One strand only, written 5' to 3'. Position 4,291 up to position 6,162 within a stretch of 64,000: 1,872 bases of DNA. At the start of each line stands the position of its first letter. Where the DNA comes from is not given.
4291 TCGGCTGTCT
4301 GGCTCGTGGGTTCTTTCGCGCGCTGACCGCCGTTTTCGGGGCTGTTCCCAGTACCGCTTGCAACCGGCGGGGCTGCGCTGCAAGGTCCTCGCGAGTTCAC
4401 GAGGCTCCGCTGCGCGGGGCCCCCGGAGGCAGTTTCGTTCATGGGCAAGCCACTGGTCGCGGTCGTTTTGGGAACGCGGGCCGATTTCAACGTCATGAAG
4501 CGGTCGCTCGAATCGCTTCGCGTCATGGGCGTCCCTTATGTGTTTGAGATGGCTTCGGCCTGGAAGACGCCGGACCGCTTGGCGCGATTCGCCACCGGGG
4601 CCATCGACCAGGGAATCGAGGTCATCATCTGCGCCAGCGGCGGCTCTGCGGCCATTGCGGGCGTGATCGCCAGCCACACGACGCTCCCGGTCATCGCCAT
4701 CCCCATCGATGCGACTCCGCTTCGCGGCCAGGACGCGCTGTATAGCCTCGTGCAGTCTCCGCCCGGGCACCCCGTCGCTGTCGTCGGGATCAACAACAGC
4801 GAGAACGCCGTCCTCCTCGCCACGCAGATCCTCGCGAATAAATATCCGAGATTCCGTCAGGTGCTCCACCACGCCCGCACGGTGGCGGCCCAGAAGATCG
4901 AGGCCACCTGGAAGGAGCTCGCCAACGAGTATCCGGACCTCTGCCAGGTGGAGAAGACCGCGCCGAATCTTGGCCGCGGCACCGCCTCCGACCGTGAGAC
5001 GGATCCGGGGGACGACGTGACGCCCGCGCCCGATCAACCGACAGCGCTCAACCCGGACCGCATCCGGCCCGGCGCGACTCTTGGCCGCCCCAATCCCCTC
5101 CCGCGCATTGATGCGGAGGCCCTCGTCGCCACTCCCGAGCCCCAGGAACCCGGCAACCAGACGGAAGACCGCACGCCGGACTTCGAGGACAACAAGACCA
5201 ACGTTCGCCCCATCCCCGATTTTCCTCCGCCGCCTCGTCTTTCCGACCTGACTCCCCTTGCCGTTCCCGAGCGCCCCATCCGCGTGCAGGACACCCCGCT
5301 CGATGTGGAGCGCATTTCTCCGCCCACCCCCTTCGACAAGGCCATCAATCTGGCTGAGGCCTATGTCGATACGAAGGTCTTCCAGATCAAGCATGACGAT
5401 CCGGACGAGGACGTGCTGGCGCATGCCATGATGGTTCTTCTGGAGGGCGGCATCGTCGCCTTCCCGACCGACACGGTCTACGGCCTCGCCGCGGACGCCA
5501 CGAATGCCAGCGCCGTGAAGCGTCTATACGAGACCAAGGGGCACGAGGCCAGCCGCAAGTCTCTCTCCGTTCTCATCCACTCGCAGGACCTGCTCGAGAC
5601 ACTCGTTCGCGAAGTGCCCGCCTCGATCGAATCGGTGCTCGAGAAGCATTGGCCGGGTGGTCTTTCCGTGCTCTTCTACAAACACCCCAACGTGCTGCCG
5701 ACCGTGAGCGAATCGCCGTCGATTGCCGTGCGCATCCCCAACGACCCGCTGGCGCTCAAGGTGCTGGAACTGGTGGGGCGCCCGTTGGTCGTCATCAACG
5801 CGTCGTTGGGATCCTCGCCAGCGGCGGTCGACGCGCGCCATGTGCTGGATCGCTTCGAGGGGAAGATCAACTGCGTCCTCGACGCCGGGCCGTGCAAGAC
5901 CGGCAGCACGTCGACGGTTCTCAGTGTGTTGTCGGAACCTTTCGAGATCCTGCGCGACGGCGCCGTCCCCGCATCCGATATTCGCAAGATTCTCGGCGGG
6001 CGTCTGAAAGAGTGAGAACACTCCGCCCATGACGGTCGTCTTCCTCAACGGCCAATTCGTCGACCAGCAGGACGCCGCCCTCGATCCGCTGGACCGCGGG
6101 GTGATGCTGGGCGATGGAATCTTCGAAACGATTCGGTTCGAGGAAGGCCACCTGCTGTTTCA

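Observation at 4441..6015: Unusual single-polypeptide fusion of a PurE-like (AIR carboxylase fold) domain to a TsaC/YrdC/Sua5 threonylcarbamoyl-AMP synthase domain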

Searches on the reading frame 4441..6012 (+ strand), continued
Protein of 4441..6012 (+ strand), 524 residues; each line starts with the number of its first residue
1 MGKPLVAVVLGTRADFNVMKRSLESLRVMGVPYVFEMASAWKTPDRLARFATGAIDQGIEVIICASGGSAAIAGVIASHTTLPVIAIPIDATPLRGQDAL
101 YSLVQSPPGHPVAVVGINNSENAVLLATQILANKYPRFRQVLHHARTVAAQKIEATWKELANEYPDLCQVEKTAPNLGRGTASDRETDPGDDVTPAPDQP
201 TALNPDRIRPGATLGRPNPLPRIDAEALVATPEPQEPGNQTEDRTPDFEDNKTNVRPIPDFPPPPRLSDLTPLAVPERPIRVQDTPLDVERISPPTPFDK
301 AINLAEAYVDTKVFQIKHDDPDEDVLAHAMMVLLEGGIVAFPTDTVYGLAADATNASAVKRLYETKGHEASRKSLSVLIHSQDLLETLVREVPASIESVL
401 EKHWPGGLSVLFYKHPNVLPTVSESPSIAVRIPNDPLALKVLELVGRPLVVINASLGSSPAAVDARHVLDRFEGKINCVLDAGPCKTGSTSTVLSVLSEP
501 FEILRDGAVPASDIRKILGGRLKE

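Call 97: search_protein_families(library=pfam, proteins=[P0394, P0400, P0405, P0403, P0391, P0372, P0367, P0383, P0420, P0392], max_evalue=0.01)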
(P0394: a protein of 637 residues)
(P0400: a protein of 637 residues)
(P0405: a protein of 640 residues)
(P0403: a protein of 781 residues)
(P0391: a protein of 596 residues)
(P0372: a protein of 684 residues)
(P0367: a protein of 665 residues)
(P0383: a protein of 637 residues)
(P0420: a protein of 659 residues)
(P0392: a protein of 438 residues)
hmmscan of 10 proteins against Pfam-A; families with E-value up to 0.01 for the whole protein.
P0394 (637 aa): 2 families
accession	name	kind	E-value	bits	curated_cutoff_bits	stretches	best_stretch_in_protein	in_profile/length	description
PF01300.24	Sua5_yciO_yrdC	-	5.7e-56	189.3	25.1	1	446-620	2-178/178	Telomere recombination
PF02861.25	Clp_N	-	2.1e-09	37.8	20.7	1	206-255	1-50/53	Clp amino terminal domain, pathogenicity island component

P0400 (637 aa): 2 families
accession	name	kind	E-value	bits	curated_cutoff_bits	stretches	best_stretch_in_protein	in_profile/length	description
PF01300.24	Sua5_yciO_yrdC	-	7.1e-46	156.4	25.1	1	447-620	3-178/178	Telomere recombination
PF02861.25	Clp_N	-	2.9e-07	31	20.7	1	206-249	1-44/53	Clp amino terminal domain, pathogenicity island component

P0405 (640 aa): 2 families
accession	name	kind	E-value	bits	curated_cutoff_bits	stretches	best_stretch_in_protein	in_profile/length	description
PF01300.24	Sua5_yciO_yrdC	-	1.2e-36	126.3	25.1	1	450-622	3-178/178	Telomere recombination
PF02861.25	Clp_N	-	4.8e-08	33.5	20.7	1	218-265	1-48/53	Clp amino terminal domain, pathogenicity island component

P0403 (781 aa): 7 families
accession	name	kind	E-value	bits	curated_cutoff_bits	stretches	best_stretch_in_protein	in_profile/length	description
PF01300.24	Sua5_yciO_yrdC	-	1.3e-56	191.4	25.1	1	589-763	2-178/178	Telomere recombination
PF12804.13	NTP_transf_3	-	4.6e-20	72.8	27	1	15-138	1-121/160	MobA-like NTP transferase domain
PF00483.29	NTP_transferase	-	5.7e-12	46.2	21.2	1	15-228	2-220/245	Nucleotidyl transferase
PF00132.30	Hexapep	-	2.7e-11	43.1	27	2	328-357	1-30/36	Bacterial transferase hexapeptide (six repeats)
PF01128.25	IspD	-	5.7e-09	36.5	27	1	14-130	2-119/221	2-C-methyl-D-erythritol 4-phosphate cytidylyltransferase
PF02348.25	CTP_transf_3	-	0.00016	22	22.6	1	16-127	3-113/217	Cytidylyltransferase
PF25084.1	LbH_EIF2B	-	0.00032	21.1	54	1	271-356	15-100/105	EIF2B subunit epsilon LbH domain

P0391 (596 aa): 2 families
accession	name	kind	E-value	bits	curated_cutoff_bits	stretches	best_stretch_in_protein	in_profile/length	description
PF01300.24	Sua5_yciO_yrdC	-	9.5e-52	175.5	25.1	1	405-579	2-178/178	Telomere recombination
PF02861.25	Clp_N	-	1.2e-06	29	20.7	1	183-230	1-48/53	Clp amino terminal domain, pathogenicity island component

P0372 (684 aa): 3 families
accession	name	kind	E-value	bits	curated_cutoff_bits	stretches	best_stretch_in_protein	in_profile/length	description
PF01300.24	Sua5_yciO_yrdC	-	1.3e-50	171.8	25.1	1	492-667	1-178/178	Telomere recombination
PF00731.26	AIRC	-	1.1e-09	38.4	30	1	2-137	2-147/148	AIR carboxylase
PF02861.25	Clp_N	-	5.8e-07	30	20.7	1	228-272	1-45/53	Clp amino terminal domain, pathogenicity island component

P0367 (665 aa): 3 families
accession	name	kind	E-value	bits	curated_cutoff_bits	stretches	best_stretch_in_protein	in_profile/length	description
PF01300.24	Sua5_yciO_yrdC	-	6.5e-54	182.6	25.1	1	474-648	2-178/178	Telomere recombination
PF00731.26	AIRC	-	1.5e-18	67.2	30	1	34-162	5-143/148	AIR carboxylase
PF02861.25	Clp_N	-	7.6e-07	29.6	20.7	1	244-291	1-48/53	Clp amino terminal domain, pathogenicity island component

P0383 (637 aa): 3 families
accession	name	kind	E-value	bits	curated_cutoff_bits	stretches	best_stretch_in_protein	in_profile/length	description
PF01300.24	Sua5_yciO_yrdC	-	2.3e-53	180.7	25.1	1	447-620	3-178/178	Telomere recombination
PF02861.25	Clp_N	-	6.9e-05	23.4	20.7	1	207-248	1-42/53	Clp amino terminal domain, pathogenicity island component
PF00731.26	AIRC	-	0.0043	17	30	0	12-125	4-114/148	AIR carboxylase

P0420 (659 aa): 2 families
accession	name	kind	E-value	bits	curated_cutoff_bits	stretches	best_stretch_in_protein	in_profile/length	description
PF01300.24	Sua5_yciO_yrdC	-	2.8e-34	118.6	25.1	1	469-643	2-178/178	Telomere recombination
PF02861.25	Clp_N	-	6.1e-05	23.5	20.7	1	252-297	1-46/53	Clp amino terminal domain, pathogenicity island component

P0392 (438 aa): 2 families
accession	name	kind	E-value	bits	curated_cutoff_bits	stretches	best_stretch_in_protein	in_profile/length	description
PF01300.24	Sua5_yciO_yrdC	-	1.9e-56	190.8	25.1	1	248-421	3-178/178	Telomere recombination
PF02861.25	Clp_N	-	1.9e-06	28.4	20.7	1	83-131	3-51/53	Clp amino terminal domain, pathogenicity island component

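Call 99: list_cluster_members(proteins=[P0394, P0400, P0405, P0367, P0372, P0401, P0420, P0356, P0359, P0364])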
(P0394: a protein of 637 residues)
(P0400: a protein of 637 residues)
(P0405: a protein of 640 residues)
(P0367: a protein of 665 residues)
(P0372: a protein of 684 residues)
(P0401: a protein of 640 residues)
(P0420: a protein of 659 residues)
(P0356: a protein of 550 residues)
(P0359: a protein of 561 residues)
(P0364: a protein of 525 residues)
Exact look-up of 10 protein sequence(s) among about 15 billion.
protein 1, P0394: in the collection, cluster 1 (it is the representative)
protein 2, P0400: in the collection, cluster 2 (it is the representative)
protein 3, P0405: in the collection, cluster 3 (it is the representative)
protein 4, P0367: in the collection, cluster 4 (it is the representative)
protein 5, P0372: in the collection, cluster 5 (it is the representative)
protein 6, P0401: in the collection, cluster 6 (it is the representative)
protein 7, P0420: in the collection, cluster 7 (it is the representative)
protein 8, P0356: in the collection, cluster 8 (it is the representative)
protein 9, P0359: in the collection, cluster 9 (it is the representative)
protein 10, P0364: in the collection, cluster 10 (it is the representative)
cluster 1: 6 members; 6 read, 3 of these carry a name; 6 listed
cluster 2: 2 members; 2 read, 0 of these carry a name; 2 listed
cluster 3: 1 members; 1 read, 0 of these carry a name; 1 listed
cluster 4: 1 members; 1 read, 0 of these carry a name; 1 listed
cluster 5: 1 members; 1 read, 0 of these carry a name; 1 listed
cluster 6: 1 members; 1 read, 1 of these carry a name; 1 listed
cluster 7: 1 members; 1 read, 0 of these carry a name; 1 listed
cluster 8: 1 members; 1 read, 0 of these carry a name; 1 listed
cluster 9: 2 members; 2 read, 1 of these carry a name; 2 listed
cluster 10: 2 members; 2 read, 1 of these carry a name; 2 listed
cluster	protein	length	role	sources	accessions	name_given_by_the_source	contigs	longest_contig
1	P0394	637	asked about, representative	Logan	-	-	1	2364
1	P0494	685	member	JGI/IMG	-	L-threonylcarbamoyladenylate synthase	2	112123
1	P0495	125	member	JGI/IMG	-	L-threonylcarbamoyladenylate synthase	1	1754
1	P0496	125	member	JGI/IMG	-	L-threonylcarbamoyladenylate synthase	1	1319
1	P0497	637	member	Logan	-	-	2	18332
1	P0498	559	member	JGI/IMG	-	-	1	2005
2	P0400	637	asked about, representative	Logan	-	-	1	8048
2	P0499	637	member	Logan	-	-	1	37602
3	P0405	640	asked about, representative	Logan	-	-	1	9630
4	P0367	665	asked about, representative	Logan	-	-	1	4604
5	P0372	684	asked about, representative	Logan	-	-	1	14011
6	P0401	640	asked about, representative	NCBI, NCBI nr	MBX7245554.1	MAG: threonylcarbamoyl-AMP synthase [Candidatus Sumerlaeaceae bacterium] | threonylcarbamoyl-AMP synthase [Candidatus Sumerlaeaceae bacterium]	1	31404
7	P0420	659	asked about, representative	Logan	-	-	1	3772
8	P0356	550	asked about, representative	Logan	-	-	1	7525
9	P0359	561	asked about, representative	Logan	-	-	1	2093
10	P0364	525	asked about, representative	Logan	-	-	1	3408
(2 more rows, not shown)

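Call 100: list_cluster_members(proteins=[P0029, P0040, P0050, P0087, P0084, P0062, P0056, P0005, P0044, P0024])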
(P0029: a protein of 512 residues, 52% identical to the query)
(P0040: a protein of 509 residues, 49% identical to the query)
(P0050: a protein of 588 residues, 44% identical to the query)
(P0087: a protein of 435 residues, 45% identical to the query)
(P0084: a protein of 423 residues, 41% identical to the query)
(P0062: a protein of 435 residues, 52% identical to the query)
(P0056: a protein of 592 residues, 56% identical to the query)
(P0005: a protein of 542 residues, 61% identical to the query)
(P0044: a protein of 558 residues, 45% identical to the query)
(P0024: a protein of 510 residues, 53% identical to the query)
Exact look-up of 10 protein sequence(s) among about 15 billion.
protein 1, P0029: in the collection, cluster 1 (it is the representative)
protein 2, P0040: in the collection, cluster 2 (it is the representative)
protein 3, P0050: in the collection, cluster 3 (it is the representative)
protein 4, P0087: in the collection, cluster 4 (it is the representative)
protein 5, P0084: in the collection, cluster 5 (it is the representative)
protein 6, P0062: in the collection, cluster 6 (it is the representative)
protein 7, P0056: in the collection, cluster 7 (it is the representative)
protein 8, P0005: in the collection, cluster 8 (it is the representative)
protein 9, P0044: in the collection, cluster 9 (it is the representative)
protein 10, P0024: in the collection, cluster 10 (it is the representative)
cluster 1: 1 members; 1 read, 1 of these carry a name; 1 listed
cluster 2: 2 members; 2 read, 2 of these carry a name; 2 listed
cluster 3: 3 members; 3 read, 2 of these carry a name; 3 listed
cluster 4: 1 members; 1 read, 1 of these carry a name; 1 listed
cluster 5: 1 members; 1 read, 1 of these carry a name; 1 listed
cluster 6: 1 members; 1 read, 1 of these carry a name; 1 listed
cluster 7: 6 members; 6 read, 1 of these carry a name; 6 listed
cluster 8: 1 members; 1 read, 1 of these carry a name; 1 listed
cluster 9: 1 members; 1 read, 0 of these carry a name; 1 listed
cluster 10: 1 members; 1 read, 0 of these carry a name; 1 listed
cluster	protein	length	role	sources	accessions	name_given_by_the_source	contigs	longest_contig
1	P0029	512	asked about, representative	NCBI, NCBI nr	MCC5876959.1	MAG: threonylcarbamoyl-AMP synthase [Candidatus Sumerlaeia bacterium] | threonylcarbamoyl-AMP synthase [Candidatus Sumerlaeia bacterium]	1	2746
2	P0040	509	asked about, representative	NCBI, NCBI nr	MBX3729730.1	MAG: threonylcarbamoyl-AMP synthase [Candidatus Sumerlaeia bacterium] | threonylcarbamoyl-AMP synthase [Candidatus Sumerlaeia bacterium]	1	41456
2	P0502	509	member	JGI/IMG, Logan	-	tRNA threonylcarbamoyl adenosine modification protein (Sua5/YciO/YrdC/YwlC family)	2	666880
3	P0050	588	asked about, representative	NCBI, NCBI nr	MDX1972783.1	MAG: L-threonylcarbamoyladenylate synthase [Candidatus Sumerlaeia bacterium] | L-threonylcarbamoyladenylate synthase [Candidatus Sumerlaeia bacterium]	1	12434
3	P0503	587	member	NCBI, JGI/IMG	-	5-(carboxyamino)imidazole ribonucleotide mutase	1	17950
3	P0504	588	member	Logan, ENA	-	-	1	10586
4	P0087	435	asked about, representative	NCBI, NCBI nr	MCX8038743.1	MAG: L-threonylcarbamoyladenylate synthase [Candidatus Sumerlaeia bacterium] | L-threonylcarbamoyladenylate synthase [Candidatus Sumerlaeia bacterium]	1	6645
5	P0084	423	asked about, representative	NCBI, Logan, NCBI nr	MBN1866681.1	threonylcarbamoyl-AMP synthase [Candidatus Sumerlaeota bacterium]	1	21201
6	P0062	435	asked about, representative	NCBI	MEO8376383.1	MAG: L-threonylcarbamoyladenylate synthase, partial [Candidatus Sumerlaeota bacterium]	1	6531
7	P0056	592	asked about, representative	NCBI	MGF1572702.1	MAG: L-threonylcarbamoyladenylate synthase [Sumerlaeia bacterium]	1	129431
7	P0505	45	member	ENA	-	-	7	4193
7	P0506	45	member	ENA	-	-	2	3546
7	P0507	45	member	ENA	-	-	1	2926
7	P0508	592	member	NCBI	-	-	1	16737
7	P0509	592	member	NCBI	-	-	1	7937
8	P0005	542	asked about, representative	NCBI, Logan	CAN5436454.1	hypothetical protein BH09SUM1_BH09SUM1_17880 [soil metagenome]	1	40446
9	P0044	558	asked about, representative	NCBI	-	-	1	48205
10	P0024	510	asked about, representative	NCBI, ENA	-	-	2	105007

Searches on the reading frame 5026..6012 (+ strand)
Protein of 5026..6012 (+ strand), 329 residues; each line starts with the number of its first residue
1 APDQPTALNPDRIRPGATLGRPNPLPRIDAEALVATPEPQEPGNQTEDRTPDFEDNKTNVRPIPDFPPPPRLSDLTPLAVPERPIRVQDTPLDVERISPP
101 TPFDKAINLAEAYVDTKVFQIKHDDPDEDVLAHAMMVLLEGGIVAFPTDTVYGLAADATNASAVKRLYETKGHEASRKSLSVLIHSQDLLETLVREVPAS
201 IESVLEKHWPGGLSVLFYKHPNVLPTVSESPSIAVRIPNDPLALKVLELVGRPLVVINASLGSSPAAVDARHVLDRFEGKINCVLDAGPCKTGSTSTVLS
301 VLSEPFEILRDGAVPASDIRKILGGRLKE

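Call 101: predict_structure(alignment_id=A4)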
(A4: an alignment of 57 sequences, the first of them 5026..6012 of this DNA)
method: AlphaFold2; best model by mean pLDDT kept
length: 329 residues; sequences in the alignment: 57
mean_pLDDT: 85.2   pTM: 0.69
mean pLDDT of the five models: 85.2, 84.8, 84.6, 83.9, 84.0
residues with pLDDT >= 90: 196; 70-90: 64; 50-70: 59; < 50: 10
segments of 3 or more residues with pLDDT < 50: none
pLDDT, mean of each block of 10 residues (from residue 1): 53 64 64 77 56 50 78 77 60 68 81 93 97 98 97 97 94 78 96 97 96 97 92 96 97 95 91 94 97 93 97 97 97
secondary structure, 60 per line:
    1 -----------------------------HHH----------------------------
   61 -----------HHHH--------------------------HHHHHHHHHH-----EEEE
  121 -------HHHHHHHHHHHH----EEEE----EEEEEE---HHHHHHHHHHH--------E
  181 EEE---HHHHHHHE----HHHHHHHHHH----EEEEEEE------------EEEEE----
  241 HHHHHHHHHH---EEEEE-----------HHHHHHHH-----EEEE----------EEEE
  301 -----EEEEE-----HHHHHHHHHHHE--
elements in order: H72-75 H102-111 E117-120 H128-139 E144-147 E152-157 H161-171 E180-183 H187-193 H199-208 E213-219 E232-236 H241-250 E254-258 H270-277 E283-286 E297-300 E306-310 H316-326
